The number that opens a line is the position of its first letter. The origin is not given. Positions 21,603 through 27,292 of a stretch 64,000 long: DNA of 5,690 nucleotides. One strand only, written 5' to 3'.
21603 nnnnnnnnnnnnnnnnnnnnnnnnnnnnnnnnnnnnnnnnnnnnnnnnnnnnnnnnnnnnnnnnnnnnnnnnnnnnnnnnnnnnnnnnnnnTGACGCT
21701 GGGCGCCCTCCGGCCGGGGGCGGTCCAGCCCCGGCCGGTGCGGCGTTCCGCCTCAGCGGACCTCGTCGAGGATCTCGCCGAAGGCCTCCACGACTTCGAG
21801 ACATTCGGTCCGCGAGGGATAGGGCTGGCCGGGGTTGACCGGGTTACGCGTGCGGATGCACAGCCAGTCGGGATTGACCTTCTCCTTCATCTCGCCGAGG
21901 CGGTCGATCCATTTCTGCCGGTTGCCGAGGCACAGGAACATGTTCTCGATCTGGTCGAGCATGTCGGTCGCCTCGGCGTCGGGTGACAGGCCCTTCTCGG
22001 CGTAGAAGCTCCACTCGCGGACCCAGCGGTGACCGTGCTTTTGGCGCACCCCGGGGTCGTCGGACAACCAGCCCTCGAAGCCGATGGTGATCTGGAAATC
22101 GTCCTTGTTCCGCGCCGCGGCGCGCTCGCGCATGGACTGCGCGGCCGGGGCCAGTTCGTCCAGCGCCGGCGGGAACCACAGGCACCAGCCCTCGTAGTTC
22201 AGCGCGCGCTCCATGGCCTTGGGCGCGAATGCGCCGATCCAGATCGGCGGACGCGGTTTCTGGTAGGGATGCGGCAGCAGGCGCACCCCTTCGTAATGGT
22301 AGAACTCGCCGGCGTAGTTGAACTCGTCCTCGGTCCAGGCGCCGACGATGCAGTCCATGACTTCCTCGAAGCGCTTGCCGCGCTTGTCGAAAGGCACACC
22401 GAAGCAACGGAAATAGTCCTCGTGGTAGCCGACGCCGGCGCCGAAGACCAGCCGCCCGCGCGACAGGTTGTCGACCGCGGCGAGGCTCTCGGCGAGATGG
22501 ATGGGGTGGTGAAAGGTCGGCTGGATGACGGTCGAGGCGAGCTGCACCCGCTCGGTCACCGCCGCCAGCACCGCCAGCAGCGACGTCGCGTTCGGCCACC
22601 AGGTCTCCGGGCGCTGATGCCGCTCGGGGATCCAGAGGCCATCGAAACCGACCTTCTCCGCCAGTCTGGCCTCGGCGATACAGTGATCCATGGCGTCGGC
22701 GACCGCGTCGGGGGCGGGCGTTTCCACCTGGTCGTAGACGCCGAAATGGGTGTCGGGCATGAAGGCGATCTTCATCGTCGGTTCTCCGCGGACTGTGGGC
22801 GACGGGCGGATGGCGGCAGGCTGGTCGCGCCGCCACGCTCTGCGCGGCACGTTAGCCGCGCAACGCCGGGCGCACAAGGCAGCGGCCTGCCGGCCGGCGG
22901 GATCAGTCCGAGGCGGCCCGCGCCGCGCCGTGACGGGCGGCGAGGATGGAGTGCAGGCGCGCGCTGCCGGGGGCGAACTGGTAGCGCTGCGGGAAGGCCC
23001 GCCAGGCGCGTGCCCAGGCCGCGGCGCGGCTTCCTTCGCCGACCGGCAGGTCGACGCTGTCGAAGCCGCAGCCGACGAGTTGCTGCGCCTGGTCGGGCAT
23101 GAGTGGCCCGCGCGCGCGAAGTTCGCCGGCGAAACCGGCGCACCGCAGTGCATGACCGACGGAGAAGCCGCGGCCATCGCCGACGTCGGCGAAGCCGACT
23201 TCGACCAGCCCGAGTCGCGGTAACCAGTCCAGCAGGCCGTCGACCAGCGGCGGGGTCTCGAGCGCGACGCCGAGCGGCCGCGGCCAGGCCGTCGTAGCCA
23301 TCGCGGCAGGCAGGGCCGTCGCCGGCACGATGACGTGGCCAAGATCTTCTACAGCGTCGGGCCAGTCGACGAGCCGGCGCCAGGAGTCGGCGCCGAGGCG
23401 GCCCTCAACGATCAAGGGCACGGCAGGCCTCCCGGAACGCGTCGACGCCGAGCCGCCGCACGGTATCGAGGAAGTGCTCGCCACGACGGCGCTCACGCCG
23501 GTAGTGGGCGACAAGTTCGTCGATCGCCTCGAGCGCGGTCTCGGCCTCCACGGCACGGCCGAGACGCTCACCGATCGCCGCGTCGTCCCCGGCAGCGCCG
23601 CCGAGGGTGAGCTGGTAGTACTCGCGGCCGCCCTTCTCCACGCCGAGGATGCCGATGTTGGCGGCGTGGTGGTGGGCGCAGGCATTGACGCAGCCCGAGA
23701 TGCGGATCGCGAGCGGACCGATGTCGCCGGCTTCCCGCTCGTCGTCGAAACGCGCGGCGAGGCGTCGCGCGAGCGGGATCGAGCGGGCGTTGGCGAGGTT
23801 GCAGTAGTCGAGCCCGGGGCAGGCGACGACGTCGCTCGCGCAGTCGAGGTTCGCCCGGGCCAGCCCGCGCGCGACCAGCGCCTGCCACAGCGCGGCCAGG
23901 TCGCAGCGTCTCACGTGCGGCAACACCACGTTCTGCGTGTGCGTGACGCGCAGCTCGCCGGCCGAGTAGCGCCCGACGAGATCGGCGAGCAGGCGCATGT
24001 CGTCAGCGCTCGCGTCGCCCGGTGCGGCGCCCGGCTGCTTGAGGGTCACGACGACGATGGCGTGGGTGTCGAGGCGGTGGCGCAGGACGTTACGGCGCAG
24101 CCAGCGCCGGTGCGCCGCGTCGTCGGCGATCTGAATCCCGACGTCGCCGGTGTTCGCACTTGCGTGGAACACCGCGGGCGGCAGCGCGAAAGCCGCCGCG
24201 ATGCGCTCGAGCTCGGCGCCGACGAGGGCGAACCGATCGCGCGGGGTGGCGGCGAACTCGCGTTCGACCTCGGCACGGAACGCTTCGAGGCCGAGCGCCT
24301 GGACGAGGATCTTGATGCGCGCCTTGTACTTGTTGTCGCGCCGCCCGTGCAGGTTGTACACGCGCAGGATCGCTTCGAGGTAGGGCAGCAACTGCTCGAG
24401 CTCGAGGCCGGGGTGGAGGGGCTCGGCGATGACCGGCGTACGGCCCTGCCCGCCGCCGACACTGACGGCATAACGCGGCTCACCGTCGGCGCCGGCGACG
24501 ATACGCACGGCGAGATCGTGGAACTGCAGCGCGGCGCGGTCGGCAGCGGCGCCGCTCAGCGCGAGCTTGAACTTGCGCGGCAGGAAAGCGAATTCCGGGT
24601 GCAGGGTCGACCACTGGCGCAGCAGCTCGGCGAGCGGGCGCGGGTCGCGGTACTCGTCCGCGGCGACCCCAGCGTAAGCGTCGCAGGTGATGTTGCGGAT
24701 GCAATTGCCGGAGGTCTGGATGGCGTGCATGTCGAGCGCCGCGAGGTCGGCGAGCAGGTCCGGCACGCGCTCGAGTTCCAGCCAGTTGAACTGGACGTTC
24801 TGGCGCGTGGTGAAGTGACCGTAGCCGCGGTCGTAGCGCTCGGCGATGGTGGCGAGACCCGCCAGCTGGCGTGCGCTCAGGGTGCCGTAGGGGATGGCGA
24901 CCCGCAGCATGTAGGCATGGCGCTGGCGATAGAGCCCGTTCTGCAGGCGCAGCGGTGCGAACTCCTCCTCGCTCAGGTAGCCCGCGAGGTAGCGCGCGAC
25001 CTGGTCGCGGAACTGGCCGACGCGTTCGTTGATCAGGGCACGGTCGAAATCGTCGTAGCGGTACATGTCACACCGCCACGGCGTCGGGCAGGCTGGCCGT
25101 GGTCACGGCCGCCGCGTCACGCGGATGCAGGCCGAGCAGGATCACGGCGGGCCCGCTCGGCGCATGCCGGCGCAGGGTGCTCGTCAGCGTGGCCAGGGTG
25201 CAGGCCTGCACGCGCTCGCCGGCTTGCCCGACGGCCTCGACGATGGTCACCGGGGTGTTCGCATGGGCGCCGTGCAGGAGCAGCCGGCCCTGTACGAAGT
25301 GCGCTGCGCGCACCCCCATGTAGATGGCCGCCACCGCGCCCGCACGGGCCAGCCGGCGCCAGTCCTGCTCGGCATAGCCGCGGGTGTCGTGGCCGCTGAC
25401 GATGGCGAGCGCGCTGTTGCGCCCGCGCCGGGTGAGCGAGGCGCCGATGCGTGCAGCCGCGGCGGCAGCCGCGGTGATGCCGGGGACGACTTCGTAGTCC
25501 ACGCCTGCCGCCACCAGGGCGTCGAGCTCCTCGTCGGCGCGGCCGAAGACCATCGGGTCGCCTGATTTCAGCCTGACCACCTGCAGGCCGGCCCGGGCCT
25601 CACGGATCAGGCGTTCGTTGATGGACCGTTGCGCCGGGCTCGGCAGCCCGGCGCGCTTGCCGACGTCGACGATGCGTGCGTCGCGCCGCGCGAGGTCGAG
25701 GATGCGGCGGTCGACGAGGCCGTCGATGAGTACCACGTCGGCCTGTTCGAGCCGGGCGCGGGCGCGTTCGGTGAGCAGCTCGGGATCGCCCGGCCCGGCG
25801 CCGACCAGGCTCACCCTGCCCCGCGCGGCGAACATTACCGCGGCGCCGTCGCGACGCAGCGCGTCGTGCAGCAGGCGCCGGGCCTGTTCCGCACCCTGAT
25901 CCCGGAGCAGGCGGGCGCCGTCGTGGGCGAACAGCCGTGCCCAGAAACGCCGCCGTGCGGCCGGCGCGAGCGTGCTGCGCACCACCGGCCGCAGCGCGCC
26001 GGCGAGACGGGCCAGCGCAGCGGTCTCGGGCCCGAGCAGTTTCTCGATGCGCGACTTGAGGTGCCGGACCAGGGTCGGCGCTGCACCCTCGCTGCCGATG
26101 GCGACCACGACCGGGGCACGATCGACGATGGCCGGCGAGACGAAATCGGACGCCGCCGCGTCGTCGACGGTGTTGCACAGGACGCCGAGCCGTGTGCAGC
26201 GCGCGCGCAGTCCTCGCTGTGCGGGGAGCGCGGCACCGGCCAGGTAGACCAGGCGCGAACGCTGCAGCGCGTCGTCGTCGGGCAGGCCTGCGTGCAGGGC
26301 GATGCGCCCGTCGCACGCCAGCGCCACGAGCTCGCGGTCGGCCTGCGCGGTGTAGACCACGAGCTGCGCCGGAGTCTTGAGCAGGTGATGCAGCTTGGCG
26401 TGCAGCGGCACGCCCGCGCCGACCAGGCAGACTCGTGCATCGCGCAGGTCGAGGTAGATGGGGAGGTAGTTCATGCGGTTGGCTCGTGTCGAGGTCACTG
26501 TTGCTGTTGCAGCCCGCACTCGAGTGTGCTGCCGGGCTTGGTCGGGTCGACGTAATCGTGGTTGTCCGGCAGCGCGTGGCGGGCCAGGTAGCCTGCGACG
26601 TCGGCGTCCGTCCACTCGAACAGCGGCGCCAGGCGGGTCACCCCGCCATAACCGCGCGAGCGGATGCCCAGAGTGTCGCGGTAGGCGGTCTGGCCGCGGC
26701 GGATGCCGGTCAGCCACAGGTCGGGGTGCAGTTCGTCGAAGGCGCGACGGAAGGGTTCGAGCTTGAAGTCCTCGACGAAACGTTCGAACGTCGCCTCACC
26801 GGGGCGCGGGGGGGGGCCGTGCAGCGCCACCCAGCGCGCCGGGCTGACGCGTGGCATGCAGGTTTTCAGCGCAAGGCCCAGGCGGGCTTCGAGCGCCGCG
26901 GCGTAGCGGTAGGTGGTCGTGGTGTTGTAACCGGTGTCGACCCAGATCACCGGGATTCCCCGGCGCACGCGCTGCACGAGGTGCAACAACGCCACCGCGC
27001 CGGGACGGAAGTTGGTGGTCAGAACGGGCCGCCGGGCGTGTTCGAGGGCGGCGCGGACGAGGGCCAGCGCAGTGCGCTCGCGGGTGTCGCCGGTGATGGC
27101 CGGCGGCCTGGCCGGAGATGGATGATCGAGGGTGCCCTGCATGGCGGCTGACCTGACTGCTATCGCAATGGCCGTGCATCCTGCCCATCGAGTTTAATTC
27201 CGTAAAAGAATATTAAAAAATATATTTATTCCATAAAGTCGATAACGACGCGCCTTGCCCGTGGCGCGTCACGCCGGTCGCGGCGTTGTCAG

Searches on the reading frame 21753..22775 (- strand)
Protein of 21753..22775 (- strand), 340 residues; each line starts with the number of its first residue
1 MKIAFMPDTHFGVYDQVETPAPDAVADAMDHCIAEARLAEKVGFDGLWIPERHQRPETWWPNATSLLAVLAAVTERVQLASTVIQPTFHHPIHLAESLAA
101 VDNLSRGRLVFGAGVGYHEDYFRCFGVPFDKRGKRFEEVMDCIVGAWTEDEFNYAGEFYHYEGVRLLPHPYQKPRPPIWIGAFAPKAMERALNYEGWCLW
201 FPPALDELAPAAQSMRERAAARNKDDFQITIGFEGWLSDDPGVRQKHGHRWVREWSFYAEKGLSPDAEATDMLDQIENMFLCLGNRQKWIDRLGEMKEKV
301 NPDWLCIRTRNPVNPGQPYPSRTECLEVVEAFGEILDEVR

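Call 64: search_protein_families(library=ncbifam, proteins=[window:21753-22775:-], max_evalue=0.00001)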
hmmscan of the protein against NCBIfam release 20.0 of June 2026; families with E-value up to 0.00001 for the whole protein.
window:21753-22775:- (340 aa): 32 families (the best 25 are shown)
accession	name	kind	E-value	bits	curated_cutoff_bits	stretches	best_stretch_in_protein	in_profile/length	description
TIGR03619.1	F420_Rv2161c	subfamily_domain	4e-48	164.2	166.9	1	36-261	4-238/247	TIGR03619 family F420-dependent LLM class oxidoreductase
TIGR03560.1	F420_Rv1855c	subfamily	1.8e-32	113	231.4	1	27-229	10-222/227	TIGR03560 family F420-dependent LLM class oxidoreductase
TIGR03571.1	lucif_BA3436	subfamily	3.5e-26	92.2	303.9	1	26-245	27-249/304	TIGR03571 family LLM class oxidoreductase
TIGR04020.1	seco_metab_LLM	subfamily_domain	5.7e-24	84.9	244.45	1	30-190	19-180/341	MupA/Atu3671 family FMN-dependent luciferase-like monooxygenase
TIGR03621.1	F420_MSMEG_2516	subfamily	1.4e-23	83.5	213.15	1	28-182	12-157/295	TIGR03621 family F420-dependent LLM class oxidoreductase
TIGR04021.1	LLM_DMSO2_sfnG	equivalog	3.1e-22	79.4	382.95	1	30-225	28-227/350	dimethylsulfone monooxygenase SfnG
TIGR04024.1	F420_NP1902A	hypoth_equivalog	5.4e-21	74.7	345.4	1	24-240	9-220/330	TIGR04024 family LLM class F420-dependent oxidoreductase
TIGR03857.1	F420_MSMEG_2249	hypoth_equivalog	2.9e-20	72.8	218.4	1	22-191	7-167/329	TIGR03857 family LLM class F420-dependent oxidoreductase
TIGR04027.1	LLM_KPN_01858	hypoth_equivalog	2.8e-18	66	412.9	1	37-191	27-174/326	putative FMN-dependent luciferase-like monooxygenase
NF002619.0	PRK02271.1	equivalog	2.4e-17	63.2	276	1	32-221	16-197/329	5,10-methylenetetrahydromethanopterin reductase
TIGR03559.1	F420_Rv3520c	subfamily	4.2e-17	62.2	335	1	29-239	12-230/325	LLM class F420-dependent oxidoreductase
TIGR03555.1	F420_mer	equivalog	1.2e-16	61.1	348.7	1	33-191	15-166/325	5,10-methylenetetrahydromethanopterin reductase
TIGR04036.1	LLM_CE1758_fam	subfamily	1.3e-15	57.1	479.1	1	26-194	24-193/355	CE1758 family FMN-dependent luciferase-like monooxygenase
TIGR03858.1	LLM_2I7G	subfamily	2e-15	56.6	462.25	1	11-191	7-187/337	Atu2307/SP_0267 family LLM class monooxygenase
TIGR03557.1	F420_G6P_family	subfamily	5.6e-15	55.3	210.4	1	32-191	15-178/316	TIGR03557 family F420-dependent LLM class oxidoreductase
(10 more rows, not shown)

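Call 65: search_protein_families(library=pfam, proteins=[window:21753-22775:-], max_evalue=0.001)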
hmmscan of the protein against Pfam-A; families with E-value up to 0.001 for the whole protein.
window:21753-22775:- (340 aa): 1 family
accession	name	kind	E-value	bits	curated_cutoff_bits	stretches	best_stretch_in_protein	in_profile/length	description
PF00296.26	Bac_luciferase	-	1.4e-55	189.3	27.9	1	11-259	3-252/314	Luciferase-like monooxygenase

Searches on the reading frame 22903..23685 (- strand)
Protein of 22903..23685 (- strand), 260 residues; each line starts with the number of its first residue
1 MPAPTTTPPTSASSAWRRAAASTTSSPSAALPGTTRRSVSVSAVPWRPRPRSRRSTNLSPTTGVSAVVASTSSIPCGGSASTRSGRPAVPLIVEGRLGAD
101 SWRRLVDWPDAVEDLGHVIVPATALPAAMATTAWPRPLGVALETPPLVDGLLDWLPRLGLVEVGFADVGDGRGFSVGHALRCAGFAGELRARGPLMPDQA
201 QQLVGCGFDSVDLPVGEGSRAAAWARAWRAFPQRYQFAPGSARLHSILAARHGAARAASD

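Call 75: search_protein_families(library=pfam, proteins=[window:22903-23685:-], max_evalue=0.00001)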
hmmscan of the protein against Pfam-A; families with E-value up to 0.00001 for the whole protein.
window:22903-23685:- (260 aa): 1 family
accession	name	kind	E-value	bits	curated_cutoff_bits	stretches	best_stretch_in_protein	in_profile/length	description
PF06073.17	DUF934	-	1.1e-19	70.7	25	1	139-238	1-99/107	Bacterial protein of unknown function (DUF934)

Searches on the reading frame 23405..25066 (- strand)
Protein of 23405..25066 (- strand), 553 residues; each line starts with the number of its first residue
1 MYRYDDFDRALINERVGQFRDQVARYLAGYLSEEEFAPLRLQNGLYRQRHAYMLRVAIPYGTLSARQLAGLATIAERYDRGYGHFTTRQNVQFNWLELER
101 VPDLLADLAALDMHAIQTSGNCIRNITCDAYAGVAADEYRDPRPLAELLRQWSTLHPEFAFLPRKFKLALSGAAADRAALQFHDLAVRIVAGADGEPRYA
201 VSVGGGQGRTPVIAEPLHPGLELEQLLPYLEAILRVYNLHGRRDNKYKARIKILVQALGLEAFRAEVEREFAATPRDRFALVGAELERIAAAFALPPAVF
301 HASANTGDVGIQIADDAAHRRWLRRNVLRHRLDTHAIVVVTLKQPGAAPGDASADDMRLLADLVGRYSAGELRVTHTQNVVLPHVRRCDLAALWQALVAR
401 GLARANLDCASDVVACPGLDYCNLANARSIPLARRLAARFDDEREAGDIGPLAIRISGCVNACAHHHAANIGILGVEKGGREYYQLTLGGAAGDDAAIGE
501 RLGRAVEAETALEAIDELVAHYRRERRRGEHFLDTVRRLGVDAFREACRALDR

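Call 75: search_protein_families(library=pfam, proteins=[window:23405-25066:-], max_evalue=0.00001)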
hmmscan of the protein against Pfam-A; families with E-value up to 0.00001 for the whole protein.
window:23405-25066:- (553 aa): 2 families
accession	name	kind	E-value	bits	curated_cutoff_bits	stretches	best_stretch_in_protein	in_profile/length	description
PF01077.27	NIR_SIR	-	5.1e-62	208.4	27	2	119-272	1-155/158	Nitrite and sulphite reductase 4Fe-4S domain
PF03460.22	NIR_SIR_ferr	-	7.4e-34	115.8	24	2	47-110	2-68/69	Nitrite/Sulfite reductase ferredoxin-like half domain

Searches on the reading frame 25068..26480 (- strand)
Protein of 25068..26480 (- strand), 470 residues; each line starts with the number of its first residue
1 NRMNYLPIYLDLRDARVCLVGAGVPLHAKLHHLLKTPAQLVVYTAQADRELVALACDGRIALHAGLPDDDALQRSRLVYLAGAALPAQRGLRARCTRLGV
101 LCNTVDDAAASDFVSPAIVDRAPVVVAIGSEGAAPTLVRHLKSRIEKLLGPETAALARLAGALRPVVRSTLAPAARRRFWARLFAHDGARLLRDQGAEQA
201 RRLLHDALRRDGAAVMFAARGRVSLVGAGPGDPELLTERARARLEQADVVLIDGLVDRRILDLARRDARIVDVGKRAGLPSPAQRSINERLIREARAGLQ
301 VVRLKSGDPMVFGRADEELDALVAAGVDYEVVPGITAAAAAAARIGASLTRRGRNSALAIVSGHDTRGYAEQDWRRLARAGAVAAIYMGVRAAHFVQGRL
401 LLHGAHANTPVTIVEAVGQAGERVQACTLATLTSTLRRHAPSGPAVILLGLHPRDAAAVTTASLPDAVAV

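Call 75: search_protein_families(library=pfam, proteins=[window:25068-26480:-], max_evalue=0.00001)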
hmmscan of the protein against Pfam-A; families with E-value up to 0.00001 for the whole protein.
window:25068-26480:- (470 aa): 3 families
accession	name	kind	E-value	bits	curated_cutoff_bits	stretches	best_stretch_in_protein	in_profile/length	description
PF00590.25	TP_methylase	-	7.1e-48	163.8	27.8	1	223-432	2-211/212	Tetrapyrrole (Corrin/Porphyrin) Methylases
PF13241.12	NAD_binding_7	-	1.1e-11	45.6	22.1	1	8-117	1-104/104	Putative NAD(P)-binding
PF10414.14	CysG_dimeriser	-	2e-09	37.5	23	1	155-208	4-58/58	Sirohaem synthase dimerisation region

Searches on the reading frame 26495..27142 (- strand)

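Call 75: search_protein_families(library=pfam, proteins=[window:26495-27142:-], max_evalue=0.00001)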
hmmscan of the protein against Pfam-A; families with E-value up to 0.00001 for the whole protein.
window:26495-27142:- (215 aa): 1 family
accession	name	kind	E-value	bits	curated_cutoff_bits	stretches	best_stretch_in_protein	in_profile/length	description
PF01507.26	PAPS_reduct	-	8.4e-25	88.2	22.5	1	39-194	2-157/175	Phosphoadenosine phosphosulfate reductase domain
